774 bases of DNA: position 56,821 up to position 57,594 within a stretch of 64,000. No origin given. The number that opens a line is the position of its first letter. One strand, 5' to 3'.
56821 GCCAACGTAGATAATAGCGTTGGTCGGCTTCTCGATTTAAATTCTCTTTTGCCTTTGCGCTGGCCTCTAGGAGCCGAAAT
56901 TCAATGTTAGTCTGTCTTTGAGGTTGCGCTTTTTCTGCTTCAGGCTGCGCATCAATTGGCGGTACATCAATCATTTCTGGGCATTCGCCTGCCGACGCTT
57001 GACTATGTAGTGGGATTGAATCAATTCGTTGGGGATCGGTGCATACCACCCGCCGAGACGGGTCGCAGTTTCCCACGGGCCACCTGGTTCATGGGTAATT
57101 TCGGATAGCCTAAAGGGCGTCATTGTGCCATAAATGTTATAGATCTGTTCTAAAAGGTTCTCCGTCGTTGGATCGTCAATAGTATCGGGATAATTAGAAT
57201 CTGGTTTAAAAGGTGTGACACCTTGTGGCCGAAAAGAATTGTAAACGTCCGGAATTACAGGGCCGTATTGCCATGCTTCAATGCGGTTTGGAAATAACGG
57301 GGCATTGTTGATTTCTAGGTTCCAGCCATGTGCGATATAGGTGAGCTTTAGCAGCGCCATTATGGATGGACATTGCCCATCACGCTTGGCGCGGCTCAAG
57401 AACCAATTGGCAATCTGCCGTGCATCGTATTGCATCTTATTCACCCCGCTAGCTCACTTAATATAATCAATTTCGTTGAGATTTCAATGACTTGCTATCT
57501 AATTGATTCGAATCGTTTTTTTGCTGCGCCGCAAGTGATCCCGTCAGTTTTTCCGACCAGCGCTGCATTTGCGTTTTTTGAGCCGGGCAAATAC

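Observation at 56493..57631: About 1.1-kb AT-rich islet inserted into conserved synteny, with its own strong promoter, a perfect palindrome upstream of -35, and imperfect flanking direct repeats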

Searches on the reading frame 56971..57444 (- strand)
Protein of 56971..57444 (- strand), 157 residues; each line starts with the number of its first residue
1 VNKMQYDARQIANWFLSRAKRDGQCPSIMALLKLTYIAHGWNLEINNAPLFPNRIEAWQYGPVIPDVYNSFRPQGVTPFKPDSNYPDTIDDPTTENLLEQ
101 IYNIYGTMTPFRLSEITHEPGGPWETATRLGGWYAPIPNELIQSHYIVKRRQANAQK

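Call 4: search_protein_families(library=pfam, proteins=[window:56971-57444:-], max_evalue=0.01)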
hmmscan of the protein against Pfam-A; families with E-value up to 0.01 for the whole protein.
window:56971-57444:- (157 aa): 1 family
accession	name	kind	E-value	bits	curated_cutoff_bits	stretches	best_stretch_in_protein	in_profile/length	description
PF13274.11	SocA_Panacea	-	5.3e-17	63.2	25.7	1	31-124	1-112/113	Antitoxin SocA-like, Panacea domain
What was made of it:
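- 56971..57435 (-): panA: 154-aa standalone Panacea-domain antitoxin. The ATG start fits the homologues' M-x-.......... N-termini. GPV motif at residues 58-60. Pfam PF13274, E 5.3e-17, 63.2 bits against cutoff 25.7 (call 4).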

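Call 8: find_encoding_contigs(protein=window:56971-57444:-, flank=6000, max_places=10)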
Protein window:56971-57444:- (157 aa): no gene with exactly this product is on record in the collection.

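Call 10: find_homologous_proteins(query=window:56971-57435:-)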
Query window:56971-57435:- (154 aa): 419 proteins with E <= 0.001 among 422 candidates; the best 120 are listed.
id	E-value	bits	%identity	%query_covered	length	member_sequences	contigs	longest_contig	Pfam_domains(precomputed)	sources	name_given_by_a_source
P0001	6.3e-104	363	100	100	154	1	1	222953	PF13274.12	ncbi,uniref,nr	ncbi:Panacea domain-containing protein [Rhodobium gokarnense]|uniref:Phage-associated protein n=1 Ta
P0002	4.5e-77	275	77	99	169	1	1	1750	PF13274.12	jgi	-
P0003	2.3e-69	250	70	99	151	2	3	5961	PF13274.12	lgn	-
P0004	2.3e-67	244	68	98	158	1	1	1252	PF13274.12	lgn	-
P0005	5.5e-67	242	68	97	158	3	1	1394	PF13274.12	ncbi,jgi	jgi:uncharacterized phage-associated protein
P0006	1.1e-66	241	67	99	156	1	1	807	PF13274.12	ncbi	-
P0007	2.7e-66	240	68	99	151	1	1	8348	PF13274.12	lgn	-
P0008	4.8e-66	239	68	98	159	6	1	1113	PF13274.12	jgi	jgi:uncharacterized phage-associated protein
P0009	4.1e-65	236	81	84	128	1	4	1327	PF13274.12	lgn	-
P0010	5.2e-65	236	67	98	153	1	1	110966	PF13274.12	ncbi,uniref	ncbi:Panacea domain-containing protein [Sulfitobacter sp. 1A05707]|uniref:Panacea domain-containing 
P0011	1.6e-64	235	68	98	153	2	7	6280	PF13274.12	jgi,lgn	jgi:uncharacterized phage-associated protein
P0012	1.6e-64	234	67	98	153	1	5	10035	PF13274.12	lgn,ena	-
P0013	2.6e-64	234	68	98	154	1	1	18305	PF13274.12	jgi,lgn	jgi:uncharacterized phage-associated protein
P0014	8.7e-64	232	68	99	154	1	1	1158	PF13274.12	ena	-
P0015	1.0e-63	232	65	100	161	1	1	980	PF13274.12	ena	-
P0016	1.7e-63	231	68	99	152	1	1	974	PF13274.12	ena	-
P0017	3.2e-63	230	66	98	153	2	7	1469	PF13274.12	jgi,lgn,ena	jgi:uncharacterized phage-associated protein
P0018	3.6e-63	230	66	98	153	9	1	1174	PF13274.12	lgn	-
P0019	5.6e-63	229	66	99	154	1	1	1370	PF13274.12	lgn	-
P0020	6.7e-63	229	65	99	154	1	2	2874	PF13274.12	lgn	-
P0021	6.8e-63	229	66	95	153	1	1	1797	PF13274.12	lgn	-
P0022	9.0e-63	229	63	100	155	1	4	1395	PF13274.12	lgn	-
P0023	1.1e-62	229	64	98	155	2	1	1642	PF13274.12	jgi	-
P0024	1.5e-62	228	65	98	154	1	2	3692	PF13274.12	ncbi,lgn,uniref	ncbi:MAG: type II toxin-antitoxin system antitoxin SocA domain-containing protein [Sphingorhabdus sp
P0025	1.8e-62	228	68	98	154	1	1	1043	PF13274.12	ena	-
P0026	1.9e-62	228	66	99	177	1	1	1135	PF13274.12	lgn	-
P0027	2.4e-62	227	67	95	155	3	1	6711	PF13274.12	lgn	-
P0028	2.5e-62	227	67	97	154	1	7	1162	PF13274.12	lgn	-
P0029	3.9e-62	227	65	100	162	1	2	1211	PF13274.12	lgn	-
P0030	5.5e-62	226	66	98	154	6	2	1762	PF13274.12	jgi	jgi:uncharacterized phage-associated protein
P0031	6.4e-62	226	63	99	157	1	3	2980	PF13274.12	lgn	-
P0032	7.2e-62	226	65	98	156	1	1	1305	PF13274.12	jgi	jgi:uncharacterized phage-associated protein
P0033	1.1e-61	225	66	98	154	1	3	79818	PF13274.12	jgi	jgi:uncharacterized phage-associated protein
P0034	1.1e-61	225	63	100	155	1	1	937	PF13274.12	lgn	-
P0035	1.2e-61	225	63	99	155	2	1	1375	PF13274.12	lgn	-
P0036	1.3e-61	225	67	99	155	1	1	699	PF13274.12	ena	-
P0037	1.8e-61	225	63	99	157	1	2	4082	PF13274.12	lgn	-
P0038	3.3e-61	224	66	96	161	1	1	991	PF13274.12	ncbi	-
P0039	4.3e-61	223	66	100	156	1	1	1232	PF13274.12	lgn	-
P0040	5.6e-61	223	65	100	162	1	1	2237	PF13274.12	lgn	-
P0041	5.9e-61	223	66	99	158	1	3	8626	PF13274.12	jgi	jgi:uncharacterized phage-associated protein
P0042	6.1e-61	223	63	99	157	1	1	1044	PF13274.12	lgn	-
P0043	6.3e-61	223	65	97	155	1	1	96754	PF13274.12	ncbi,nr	ncbi:hypothetical protein A8B75_11655 [Sphingomonadales bacterium EhC05]|nr:hypothetical protein A8B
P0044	6.6e-61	223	63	99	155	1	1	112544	PF13274.12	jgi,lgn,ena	-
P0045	8.3e-61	222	66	99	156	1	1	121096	PF13274.12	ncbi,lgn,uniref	ncbi:Panacea domain-containing protein [Sphingobium sp. ZW T5_29]|uniref:Panacea domain-containing p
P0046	8.4e-61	222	62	99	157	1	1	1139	PF13274.12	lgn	-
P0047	1.2e-60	222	63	97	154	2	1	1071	PF13274.12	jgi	jgi:uncharacterized phage-associated protein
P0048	1.3e-60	222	64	98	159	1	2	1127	PF13274.12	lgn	-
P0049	1.3e-60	222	64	98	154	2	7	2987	PF13274.12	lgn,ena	-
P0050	1.4e-60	222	63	97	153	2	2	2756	PF13274.12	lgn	-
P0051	1.6e-60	222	65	97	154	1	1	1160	PF13274.12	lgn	-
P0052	1.9e-60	221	64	97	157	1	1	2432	PF13274.12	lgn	-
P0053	3.4e-60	220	64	99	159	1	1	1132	PF13274.12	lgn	-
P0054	3.5e-60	220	63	96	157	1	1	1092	PF13274.12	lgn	-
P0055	4.1e-60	220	64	98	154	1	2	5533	PF13274.12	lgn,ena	-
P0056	4.8e-60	220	62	99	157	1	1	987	PF13274.12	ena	-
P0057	5.2e-60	220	65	100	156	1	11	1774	PF13274.12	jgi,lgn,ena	jgi:uncharacterized phage-associated protein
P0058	6.3e-60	220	64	99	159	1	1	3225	PF13274.12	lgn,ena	-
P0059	6.7e-60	219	63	99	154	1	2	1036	PF13274.12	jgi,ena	jgi:uncharacterized phage-associated protein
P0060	8.9e-60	219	64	96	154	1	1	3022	PF13274.12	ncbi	-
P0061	9.9e-60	219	65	97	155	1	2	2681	PF13274.12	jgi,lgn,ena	-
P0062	1.3e-59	219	64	99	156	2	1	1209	PF13274.12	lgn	-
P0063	1.9e-59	218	62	98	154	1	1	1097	PF13274.12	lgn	-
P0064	2.6e-59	218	62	99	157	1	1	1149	PF13274.12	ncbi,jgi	jgi:uncharacterized phage-associated protein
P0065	3.2e-59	217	63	97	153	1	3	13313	PF13274.12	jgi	jgi:uncharacterized phage-associated protein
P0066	3.3e-59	217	63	99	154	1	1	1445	PF13274.12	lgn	-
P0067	3.5e-59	217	63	99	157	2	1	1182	PF13274.12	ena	-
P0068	3.7e-59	217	63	98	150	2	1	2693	PF13274.12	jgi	jgi:uncharacterized phage-associated protein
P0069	3.9e-59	217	61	99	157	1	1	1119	PF13274.12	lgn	-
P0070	4.0e-59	217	64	99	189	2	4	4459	PF13274.12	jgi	-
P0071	4.1e-59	217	64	99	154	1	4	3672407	PF13274.12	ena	-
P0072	4.4e-59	217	64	96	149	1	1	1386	PF13274.12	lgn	-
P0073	4.8e-59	217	62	98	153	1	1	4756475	PF13274.12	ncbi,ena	-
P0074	5.6e-59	216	62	98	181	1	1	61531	PF13274.12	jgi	jgi:uncharacterized phage-associated protein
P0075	5.7e-59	216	63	99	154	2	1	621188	PF13274.12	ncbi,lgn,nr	ncbi:MAG TPA: type II toxin-antitoxin system antitoxin SocA domain-containing protein [Rhizobiaceae 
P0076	6.1e-59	216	65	98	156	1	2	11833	PF13274.12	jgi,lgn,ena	-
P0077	6.2e-59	216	64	99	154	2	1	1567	PF13274.12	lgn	-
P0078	6.3e-59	216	61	99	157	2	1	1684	PF13274.12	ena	-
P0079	6.4e-59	216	63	97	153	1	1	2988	PF13274.12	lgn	-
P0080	6.6e-59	216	63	99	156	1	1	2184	PF13274.12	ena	-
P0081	6.8e-59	216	64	97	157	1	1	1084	PF13274.12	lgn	-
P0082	9.5e-59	216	61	99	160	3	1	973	PF13274.12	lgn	-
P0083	1.2e-58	215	63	99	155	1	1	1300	PF13274.12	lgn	-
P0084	1.4e-58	215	64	98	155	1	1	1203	PF13274.12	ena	-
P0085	1.5e-58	215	62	98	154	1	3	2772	PF13274.12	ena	-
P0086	3.8e-58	214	62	98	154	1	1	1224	PF13274.12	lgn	-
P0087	4.9e-58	213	61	99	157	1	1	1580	PF13274.12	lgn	-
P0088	5.2e-58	213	61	98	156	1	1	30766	PF13274.12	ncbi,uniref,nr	ncbi:type II toxin-antitoxin system antitoxin SocA domain-containing protein [Tabrizicola sp.]|unire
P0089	7.5e-58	213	63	100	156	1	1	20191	PF13274.12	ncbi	-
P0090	8.9e-58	213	62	100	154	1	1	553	PF13274.12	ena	-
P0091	9.4e-58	212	63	97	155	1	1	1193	PF13274.12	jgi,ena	-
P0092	9.5e-58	212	62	100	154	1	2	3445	PF13274.12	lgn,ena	-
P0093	1.2e-57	212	61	99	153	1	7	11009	PF13274.12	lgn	-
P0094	1.5e-57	212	62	97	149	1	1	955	PF13274.12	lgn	-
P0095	2.3e-57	211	63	99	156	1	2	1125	PF13274.12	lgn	-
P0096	3.3e-57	211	64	97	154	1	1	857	PF13274.12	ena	-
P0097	3.4e-57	211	61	98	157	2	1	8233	PF13274.12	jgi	jgi:uncharacterized phage-associated protein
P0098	3.4e-57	211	63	97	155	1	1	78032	PF13274.12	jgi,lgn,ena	-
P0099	3.6e-57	211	62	96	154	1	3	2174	PF13274.12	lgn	-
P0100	3.6e-57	211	59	99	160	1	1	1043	PF13274.12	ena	-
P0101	3.7e-57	211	63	97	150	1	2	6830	PF13274.12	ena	-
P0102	3.8e-57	211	62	98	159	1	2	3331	PF13274.12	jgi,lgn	jgi:uncharacterized phage-associated protein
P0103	3.9e-57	210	63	95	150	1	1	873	PF13274.12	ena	-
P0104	4.0e-57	210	62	99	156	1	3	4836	PF13274.12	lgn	-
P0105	4.2e-57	210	58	98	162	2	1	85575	PF13274.12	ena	-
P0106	5.9e-57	210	59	99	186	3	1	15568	PF13274.12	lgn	-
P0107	6.2e-57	210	62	99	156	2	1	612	PF13274.12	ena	-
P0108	7.8e-57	209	61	98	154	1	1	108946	PF13274.12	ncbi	-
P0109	8.2e-57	209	60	99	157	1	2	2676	PF13274.12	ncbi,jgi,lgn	jgi:uncharacterized phage-associated protein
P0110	1.0e-56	209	59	96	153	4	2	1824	PF13274.12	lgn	-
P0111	1.3e-56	209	59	98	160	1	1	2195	PF13274.12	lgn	-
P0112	1.3e-56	209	62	95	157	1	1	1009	PF13274.12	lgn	-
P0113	1.4e-56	209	63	95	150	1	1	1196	PF13274.12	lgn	-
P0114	1.4e-56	209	63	99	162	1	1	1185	PF13274.12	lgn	-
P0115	1.5e-56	209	62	98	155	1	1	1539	PF13274.12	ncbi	-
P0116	1.6e-56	209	61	99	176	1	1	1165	PF13274.12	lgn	-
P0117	1.7e-56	208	62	97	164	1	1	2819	PF13274.12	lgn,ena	-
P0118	2.1e-56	208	61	96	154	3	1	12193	PF13274.12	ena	-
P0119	2.5e-56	208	61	99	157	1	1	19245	PF13274.12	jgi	jgi:uncharacterized phage-associated protein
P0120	2.6e-56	208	62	93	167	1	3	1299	PF13274.12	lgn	-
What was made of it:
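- NCBI names the identical protein as Panacea domain-containing (call 10).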

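Call 15: find_related_loci(query=window:56971-57435:-, collection=metagenome_contigs, flank=3000)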
Query window:56971-57435:- (154 aa) in metagenome_contigs; peptide patterns used: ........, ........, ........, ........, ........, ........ (x = any residue, [..] = any of these).
336 stretches matched a pattern; 300 encode a relative of the query (tblastn E <= 1e-3); the best 80 are kept; 80 distinct loci.
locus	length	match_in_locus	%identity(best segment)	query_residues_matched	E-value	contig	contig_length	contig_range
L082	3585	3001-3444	68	3-151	2e-71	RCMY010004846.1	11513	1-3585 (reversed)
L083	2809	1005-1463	63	1-152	3e-65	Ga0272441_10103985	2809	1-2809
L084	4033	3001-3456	64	1-153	5e-64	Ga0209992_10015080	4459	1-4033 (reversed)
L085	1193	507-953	63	1-150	9e-67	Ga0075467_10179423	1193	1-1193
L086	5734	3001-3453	59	1-151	5e-63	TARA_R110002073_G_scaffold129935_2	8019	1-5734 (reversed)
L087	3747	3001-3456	62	1-153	5e-62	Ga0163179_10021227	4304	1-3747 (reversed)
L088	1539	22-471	62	1-151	1e-62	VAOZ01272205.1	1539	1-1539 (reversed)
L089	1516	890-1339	60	1-151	8e-62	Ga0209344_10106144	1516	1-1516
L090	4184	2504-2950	61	3-151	3e-59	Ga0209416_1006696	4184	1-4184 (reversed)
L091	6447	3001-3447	61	3-151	3e-59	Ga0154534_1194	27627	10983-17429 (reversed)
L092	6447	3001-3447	61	3-152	1e-57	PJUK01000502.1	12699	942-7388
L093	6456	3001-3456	58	1-152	3e-57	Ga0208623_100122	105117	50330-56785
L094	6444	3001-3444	60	3-151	4e-56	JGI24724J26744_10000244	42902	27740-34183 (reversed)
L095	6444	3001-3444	60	3-151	4e-56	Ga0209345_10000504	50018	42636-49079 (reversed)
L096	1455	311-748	59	1-147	3e-58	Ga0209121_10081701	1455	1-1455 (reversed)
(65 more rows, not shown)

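Call 20: find_encoding_contigs(protein=P0002, flank=5000, max_places=4)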
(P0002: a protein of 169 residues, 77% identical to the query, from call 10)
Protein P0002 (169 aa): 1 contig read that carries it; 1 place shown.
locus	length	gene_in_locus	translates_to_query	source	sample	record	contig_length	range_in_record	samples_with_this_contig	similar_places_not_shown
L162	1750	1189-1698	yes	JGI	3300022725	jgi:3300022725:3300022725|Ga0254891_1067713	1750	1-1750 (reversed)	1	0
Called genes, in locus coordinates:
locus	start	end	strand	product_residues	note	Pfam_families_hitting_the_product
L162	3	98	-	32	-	?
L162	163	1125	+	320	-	PF12760:Zn_ribbon_IS1595, PF12762:DDE_Tnp_IS1595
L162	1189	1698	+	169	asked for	PF13274:SocA_Panacea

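Call 21: find_encoding_contigs(protein=P0009, flank=5000, max_places=4)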
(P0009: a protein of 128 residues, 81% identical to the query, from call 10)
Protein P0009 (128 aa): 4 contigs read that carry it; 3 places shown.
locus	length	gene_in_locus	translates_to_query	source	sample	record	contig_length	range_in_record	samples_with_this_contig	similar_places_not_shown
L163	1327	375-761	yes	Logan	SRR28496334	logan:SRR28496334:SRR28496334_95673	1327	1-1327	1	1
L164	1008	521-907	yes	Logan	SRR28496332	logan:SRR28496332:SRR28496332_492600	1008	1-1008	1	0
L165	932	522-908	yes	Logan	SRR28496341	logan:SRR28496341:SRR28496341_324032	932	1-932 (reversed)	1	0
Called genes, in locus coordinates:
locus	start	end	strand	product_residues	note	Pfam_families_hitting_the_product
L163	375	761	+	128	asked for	PF13274:SocA_Panacea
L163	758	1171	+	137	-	-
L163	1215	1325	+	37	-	?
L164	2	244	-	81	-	?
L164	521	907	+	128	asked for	PF13274:SocA_Panacea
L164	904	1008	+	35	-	?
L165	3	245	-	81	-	?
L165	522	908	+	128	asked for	PF13274:SocA_Panacea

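Call 22: find_encoding_contigs(protein=P0003, flank=5000, max_places=4)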
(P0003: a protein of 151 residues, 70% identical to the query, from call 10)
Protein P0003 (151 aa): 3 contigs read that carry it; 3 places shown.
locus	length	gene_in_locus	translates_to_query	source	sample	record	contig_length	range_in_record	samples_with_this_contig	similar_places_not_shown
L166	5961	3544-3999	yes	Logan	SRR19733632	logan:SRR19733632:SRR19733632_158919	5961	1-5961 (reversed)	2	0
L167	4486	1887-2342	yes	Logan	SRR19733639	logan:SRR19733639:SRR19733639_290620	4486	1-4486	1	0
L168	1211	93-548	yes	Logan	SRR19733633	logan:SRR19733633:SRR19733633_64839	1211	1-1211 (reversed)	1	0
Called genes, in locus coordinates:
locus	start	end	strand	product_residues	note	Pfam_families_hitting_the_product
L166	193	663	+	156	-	-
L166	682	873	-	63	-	-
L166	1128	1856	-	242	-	PF17278:DUF5343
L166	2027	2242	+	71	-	-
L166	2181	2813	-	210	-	PF12762:DDE_Tnp_IS1595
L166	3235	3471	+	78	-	PF20075:DUF6471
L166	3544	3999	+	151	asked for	PF13274:SocA_Panacea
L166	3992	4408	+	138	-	-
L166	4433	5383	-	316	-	PF13541:ChlI, PF01078:Mg_chelatase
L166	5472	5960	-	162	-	?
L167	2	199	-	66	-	?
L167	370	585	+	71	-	-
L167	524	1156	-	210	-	PF12762:DDE_Tnp_IS1595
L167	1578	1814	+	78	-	PF20075:DUF6471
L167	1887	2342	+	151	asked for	PF13274:SocA_Panacea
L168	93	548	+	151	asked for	PF13274:SocA_Panacea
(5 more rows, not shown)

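Call 23: find_encoding_contigs(protein=P0007, flank=5000, max_places=4)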
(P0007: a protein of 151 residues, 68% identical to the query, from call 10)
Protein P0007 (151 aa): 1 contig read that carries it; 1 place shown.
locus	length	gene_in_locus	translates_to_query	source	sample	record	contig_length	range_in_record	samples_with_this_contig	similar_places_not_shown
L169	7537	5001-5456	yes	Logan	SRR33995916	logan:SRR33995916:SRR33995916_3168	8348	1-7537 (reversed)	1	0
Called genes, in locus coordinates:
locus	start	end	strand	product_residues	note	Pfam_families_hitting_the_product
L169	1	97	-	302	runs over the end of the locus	?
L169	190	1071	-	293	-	PF00497:SBP_bac_3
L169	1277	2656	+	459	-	PF13641:Glyco_tranf_2_3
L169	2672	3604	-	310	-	-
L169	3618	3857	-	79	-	PF20075:DUF6471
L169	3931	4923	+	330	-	PF12760:Zn_ribbon_IS1595, PF12762:DDE_Tnp_IS1595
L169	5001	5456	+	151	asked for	PF13274:SocA_Panacea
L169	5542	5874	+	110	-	-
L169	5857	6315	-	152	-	-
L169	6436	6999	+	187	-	PF13632:Glyco_trans_2_3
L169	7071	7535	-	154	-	?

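Call 32: search_protein_families(library=ncbifam, proteins=[window:56971-57435:-, L169:3931-4923:+, L169:3618-3857:-], max_evalue=0.01)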
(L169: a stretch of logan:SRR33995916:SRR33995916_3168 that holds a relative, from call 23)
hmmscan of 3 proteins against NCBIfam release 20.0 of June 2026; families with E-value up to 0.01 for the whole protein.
window:56971-57435:- (154 aa): 1 family
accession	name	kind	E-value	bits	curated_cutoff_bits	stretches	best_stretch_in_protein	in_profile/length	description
NF047745.1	SocA_antitoxin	equivalog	1.8e-26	92.9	190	1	3-149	1-161/176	type VI toxin-antitoxin system SocA family antitoxin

L169:3931-4923:+ (330 aa): 1 family
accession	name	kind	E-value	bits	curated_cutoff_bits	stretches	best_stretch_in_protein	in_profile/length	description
NF033547.1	transpos_IS1595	equivalog_domain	7.5e-47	160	75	1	91-297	2-215/215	IS1595 family transposase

L169:3618-3857:- (79 aa): 0 families
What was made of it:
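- On SocAB type VI TA: 92.9 bits against cutoff 190 (call 32).
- Closest known: SocAB. Same: The NCBIfam SocA model aligns to residues 3-149 (call 32).
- Transposase confirmed by NCBIfam NF033547, E 7.5e-47 (call 32). PanA has no HTH or other N-terminal domain: the Panacea and SocA profiles cover residues 3-149 of 154 (calls 4, 32).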

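Call 33: search_protein_families(library=padloc, proteins=[window:56971-57435:-], max_evalue=0.01)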
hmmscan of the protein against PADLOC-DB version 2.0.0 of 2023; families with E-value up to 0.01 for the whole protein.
window:56971-57435:- (154 aa): 0 families
